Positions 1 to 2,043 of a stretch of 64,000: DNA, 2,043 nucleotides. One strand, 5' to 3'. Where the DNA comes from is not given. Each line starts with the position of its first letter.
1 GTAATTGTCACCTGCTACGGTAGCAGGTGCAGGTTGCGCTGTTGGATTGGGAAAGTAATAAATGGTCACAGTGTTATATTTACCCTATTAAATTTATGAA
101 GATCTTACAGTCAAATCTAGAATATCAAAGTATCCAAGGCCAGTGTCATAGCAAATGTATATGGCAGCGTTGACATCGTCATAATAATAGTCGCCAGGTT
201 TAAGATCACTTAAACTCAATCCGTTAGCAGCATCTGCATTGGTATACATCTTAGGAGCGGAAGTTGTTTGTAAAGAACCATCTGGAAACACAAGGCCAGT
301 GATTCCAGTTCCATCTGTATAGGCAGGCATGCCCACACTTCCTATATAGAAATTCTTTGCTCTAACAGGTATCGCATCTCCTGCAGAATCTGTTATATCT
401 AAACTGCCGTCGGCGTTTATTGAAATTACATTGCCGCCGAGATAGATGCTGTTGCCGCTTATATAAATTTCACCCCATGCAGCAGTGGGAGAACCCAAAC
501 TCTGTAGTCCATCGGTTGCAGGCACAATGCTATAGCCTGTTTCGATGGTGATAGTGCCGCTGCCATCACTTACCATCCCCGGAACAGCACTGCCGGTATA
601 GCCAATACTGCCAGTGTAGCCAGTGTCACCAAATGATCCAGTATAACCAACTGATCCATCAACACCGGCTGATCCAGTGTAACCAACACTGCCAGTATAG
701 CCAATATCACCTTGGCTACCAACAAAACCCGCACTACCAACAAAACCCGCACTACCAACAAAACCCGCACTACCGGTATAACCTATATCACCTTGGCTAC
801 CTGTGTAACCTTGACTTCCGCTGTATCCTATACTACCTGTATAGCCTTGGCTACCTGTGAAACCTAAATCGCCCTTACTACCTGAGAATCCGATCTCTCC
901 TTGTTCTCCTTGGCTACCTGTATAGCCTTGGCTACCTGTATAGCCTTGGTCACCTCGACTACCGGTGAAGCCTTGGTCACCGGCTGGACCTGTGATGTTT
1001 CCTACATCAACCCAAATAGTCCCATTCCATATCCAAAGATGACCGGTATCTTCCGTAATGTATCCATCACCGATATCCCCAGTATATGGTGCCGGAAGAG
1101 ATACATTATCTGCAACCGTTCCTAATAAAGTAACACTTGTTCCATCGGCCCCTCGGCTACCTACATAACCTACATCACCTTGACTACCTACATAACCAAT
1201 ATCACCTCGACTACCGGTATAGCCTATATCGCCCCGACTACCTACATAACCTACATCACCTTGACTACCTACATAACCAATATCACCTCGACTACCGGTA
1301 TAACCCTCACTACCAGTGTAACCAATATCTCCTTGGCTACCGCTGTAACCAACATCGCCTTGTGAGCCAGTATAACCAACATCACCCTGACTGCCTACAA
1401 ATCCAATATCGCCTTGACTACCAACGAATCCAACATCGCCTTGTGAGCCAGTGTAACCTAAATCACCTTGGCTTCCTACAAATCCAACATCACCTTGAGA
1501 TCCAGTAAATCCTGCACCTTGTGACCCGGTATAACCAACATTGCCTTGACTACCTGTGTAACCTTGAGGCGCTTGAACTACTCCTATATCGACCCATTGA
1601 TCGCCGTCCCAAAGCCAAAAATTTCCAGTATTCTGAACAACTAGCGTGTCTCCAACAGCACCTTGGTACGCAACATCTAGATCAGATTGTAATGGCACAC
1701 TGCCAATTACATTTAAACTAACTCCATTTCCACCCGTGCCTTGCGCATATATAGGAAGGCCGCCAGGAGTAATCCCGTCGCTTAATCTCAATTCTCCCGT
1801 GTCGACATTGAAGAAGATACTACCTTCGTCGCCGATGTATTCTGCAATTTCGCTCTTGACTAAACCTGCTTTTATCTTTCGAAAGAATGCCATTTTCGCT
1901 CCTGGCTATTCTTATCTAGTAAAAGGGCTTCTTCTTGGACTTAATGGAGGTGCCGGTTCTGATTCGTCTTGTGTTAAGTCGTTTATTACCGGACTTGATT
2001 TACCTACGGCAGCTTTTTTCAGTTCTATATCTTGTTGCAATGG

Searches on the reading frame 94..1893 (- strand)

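Call 13: search_protein_families(library=phrogs, proteins=[window:94-1893:-], max_evalue=0.001)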
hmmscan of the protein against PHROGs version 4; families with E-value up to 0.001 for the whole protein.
window:94-1893:- (599 aa): 41 families (the best 25 are shown)
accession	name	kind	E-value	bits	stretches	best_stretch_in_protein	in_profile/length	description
phrog_5073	-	tail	1e-56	194.1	4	146-252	261-367/519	tail fiber protein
phrog_819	-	tail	7.7e-49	167.7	3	140-342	478-673/1024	tail protein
phrog_6320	-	tail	1.9e-43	150.3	2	294-490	75-253/745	tail fiber protein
phrog_3904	-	tail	2.2e-40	139.8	2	207-431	584-810/1086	tail fiber protein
phrog_8745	-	tail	3.7e-37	128.3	3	301-449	1388-1540/1803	tail fiber protein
phrog_366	-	tail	1.6e-33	117.8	4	177-287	307-406/474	tail fiber protein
phrog_3420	-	unknown function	1.6e-28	99.8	2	79-255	11-184/929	-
phrog_38806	-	unknown function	2.7e-28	100.1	5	129-223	65-156/285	-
phrog_36982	-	unknown function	6.4e-27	94.8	2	215-542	242-557/944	-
phrog_28263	-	tail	6.4e-26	90.9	2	274-541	567-830/1400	tail fiber protein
phrog_29268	-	unknown function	2.7e-25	89.6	2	299-435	400-536/653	-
phrog_1806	-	tail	5.2e-24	86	3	301-436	111-241/276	collagen like minor tail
phrog_35286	-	unknown function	1.4e-22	81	2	246-323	165-238/750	-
phrog_17587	-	tail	2.5e-22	80.1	4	97-178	340-422/641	tail fiber protein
phrog_1658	-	unknown function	2.4e-20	74.3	2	298-376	42-114/239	-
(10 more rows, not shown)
